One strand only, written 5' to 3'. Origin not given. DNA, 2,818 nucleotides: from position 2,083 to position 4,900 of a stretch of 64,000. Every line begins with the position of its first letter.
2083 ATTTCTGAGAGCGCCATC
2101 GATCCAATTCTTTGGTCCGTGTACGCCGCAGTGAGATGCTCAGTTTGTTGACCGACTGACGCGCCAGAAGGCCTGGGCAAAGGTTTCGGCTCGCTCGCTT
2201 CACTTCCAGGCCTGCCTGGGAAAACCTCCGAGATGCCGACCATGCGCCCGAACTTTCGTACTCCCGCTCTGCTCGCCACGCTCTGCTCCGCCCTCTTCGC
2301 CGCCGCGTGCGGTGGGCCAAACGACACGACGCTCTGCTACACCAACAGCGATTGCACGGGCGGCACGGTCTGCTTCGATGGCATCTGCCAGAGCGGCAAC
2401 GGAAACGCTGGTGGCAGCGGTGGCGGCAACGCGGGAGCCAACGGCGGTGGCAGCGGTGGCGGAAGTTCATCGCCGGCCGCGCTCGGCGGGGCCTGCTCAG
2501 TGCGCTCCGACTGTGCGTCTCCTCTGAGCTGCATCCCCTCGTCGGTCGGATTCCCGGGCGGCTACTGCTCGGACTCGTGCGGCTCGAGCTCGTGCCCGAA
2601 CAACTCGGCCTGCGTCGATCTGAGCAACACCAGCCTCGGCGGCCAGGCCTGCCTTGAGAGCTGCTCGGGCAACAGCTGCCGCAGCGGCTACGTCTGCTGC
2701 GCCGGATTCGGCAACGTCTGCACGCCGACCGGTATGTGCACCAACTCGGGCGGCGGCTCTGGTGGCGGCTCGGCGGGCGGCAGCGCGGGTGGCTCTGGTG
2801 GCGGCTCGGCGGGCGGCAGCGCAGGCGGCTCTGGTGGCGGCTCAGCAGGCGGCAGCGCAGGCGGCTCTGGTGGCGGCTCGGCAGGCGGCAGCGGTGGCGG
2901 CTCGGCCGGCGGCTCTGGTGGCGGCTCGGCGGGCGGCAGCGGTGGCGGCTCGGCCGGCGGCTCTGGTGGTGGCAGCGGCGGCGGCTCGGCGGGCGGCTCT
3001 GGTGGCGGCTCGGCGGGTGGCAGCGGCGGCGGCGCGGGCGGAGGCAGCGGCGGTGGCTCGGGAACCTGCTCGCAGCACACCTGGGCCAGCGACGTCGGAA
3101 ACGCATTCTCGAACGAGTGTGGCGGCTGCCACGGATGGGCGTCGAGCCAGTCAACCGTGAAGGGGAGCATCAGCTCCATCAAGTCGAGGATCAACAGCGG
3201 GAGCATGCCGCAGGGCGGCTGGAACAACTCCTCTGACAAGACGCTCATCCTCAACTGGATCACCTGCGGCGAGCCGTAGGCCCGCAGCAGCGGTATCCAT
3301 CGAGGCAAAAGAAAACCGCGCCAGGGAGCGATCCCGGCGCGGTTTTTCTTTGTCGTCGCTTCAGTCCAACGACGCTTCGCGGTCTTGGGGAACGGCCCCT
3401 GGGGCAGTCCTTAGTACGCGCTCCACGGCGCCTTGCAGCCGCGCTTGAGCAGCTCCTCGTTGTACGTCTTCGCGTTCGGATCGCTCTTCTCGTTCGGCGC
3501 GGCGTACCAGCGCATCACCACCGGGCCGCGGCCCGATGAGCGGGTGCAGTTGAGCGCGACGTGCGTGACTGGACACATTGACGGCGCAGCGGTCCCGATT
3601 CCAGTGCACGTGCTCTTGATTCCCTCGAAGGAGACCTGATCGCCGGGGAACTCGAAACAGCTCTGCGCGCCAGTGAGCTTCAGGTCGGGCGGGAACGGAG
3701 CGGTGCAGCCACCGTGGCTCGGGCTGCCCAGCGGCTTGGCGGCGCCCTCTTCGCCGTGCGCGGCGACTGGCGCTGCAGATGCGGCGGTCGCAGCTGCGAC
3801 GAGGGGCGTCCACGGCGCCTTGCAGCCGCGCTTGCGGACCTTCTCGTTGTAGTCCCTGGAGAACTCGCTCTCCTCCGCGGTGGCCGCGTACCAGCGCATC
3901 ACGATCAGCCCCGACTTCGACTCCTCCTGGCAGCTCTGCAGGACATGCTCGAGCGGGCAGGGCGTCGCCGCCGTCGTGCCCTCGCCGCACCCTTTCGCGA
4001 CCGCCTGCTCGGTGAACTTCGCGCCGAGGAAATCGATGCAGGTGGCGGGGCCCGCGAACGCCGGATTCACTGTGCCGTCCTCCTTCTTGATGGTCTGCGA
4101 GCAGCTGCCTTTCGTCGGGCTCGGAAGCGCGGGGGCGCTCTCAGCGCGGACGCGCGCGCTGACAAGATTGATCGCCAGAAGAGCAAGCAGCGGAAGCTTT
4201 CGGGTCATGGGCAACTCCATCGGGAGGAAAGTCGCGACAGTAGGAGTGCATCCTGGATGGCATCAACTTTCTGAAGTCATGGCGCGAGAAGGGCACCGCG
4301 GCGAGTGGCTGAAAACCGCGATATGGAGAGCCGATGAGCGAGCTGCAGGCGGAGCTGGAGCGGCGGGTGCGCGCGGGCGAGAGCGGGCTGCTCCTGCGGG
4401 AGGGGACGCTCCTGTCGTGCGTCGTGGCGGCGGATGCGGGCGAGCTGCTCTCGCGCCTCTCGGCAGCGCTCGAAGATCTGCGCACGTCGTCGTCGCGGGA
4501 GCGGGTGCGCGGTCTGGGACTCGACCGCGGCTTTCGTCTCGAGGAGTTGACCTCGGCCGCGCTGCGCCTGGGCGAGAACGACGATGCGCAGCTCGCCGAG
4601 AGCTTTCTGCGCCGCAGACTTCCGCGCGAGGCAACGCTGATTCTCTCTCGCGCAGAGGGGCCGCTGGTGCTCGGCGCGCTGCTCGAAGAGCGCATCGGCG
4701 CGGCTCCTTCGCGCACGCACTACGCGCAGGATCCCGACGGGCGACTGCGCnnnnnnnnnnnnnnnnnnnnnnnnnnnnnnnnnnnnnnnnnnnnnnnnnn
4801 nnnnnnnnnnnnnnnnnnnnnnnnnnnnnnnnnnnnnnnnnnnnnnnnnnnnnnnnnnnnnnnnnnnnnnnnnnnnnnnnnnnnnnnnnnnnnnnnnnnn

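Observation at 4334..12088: Radical SAM / double AsnB-like / GT1 / GT2 / kinase-like / PIG-L deacetylase operon: candidate aminosugar-amide head-group pathway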

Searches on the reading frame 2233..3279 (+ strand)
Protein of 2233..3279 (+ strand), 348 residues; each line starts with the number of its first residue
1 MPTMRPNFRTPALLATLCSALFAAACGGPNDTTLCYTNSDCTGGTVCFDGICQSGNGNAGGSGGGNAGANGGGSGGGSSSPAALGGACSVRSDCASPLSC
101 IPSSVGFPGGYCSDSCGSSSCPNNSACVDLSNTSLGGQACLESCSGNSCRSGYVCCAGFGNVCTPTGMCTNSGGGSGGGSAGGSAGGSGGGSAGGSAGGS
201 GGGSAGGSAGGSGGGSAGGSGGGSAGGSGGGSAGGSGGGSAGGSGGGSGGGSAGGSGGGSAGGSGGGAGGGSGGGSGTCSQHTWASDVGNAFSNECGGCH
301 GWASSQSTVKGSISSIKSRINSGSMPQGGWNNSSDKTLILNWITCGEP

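Call 4: search_protein_families(library=pfam, proteins=[window:2233-3279:+], max_evalue=0.01)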
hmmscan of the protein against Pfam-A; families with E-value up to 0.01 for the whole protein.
window:2233-3279:+ (348 aa): 0 families

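Call 33: search_protein_families(library=pfam, proteins=[window:2242-3279:+], max_evalue=0.01)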
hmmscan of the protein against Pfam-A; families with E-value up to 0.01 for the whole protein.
window:2242-3279:+ (345 aa): 0 families

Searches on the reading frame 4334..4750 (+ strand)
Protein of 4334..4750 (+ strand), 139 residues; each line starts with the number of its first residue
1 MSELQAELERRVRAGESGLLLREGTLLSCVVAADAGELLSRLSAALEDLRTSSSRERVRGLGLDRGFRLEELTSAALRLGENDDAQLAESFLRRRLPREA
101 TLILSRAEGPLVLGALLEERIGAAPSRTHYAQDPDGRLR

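Call 33: search_protein_families(library=pfam, proteins=[window:4334-4750:+], max_evalue=0.01)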
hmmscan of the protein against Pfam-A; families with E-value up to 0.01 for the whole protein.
window:4334-4750:+ (139 aa): 0 families
